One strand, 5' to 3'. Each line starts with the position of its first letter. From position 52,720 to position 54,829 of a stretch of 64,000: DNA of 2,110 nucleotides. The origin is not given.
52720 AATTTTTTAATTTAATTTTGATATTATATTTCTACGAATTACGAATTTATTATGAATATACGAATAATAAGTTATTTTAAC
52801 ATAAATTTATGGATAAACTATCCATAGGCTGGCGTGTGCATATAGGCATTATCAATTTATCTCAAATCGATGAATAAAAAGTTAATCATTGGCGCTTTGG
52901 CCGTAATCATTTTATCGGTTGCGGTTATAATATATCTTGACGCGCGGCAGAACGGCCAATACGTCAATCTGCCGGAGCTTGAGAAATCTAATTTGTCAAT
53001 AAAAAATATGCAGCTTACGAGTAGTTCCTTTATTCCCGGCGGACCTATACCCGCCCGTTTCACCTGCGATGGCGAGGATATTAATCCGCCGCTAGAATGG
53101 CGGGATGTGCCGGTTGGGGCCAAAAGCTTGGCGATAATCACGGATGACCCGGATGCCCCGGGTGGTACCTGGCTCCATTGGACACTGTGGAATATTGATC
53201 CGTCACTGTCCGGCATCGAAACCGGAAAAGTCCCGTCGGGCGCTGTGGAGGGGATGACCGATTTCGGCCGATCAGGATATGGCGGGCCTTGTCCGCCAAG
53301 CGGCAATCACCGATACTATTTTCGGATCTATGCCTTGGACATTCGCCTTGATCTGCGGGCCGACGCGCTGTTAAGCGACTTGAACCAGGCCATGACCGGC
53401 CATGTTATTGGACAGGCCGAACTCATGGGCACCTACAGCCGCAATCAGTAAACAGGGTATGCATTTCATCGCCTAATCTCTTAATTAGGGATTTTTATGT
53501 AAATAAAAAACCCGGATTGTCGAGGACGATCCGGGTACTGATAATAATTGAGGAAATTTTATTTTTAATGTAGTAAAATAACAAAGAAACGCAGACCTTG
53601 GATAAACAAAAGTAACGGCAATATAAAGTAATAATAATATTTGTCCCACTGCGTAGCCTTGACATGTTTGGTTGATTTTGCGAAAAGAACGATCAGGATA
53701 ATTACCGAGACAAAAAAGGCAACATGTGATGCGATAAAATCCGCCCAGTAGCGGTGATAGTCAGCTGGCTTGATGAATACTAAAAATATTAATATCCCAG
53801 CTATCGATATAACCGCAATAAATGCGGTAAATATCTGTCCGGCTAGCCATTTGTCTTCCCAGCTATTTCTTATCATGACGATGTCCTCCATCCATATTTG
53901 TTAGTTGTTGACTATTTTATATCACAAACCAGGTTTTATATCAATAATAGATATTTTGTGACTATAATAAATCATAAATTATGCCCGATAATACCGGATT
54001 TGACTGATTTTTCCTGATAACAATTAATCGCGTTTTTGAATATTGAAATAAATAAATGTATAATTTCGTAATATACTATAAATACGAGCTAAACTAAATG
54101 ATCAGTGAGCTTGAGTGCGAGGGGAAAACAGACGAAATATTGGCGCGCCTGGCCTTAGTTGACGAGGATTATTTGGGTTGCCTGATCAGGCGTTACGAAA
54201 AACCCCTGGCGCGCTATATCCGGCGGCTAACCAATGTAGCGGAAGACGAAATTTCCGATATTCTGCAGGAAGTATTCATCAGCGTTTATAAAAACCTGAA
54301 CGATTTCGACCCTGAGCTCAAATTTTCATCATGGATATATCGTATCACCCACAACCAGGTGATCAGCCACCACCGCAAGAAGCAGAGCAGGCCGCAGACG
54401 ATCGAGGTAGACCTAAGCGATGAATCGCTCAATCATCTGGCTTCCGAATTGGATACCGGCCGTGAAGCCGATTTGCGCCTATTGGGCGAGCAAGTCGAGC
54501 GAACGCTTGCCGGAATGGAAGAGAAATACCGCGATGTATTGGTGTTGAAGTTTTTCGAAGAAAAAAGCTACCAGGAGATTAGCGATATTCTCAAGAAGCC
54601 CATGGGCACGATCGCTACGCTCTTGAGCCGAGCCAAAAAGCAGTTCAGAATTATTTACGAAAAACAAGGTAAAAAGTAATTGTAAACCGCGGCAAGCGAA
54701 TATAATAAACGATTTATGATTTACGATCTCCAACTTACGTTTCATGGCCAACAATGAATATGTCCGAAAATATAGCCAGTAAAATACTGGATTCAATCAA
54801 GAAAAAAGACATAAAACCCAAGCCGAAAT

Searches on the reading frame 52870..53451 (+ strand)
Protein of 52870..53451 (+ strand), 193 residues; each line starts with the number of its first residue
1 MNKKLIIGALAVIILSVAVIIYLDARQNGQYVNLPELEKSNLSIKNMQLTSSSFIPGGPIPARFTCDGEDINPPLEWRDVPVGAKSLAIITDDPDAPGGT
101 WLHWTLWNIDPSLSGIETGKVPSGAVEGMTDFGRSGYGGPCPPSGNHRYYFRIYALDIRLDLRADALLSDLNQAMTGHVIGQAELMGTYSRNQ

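Call 70: search_protein_families(library=pfam, proteins=[window:52870-53451:+], max_evalue=0.001)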
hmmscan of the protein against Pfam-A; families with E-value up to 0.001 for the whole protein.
window:52870-53451:+ (193 aa): 1 family
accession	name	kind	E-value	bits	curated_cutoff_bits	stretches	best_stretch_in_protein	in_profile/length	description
PF01161.25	PBP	-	5.6e-41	140.5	24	1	60-189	2-135/135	Phosphatidylethanolamine-binding protein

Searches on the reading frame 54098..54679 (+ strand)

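Call 70: search_protein_families(library=pfam, proteins=[window:54098-54679:+], max_evalue=0.001)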
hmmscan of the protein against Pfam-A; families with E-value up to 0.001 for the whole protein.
window:54098-54679:+ (193 aa): 3 families
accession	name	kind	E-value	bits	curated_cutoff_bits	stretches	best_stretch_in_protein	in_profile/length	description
PF04542.20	Sigma70_r2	-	5e-16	58.7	24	1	29-97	1-70/71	Sigma-70 region 2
PF08281.18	Sigma70_r4_2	-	2.9e-13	49.7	25.7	1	131-182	2-53/54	Sigma-70, region 4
PF04545.22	Sigma70_r4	-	5.3e-07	29.5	24.1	1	137-181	2-46/50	Sigma-70, region 4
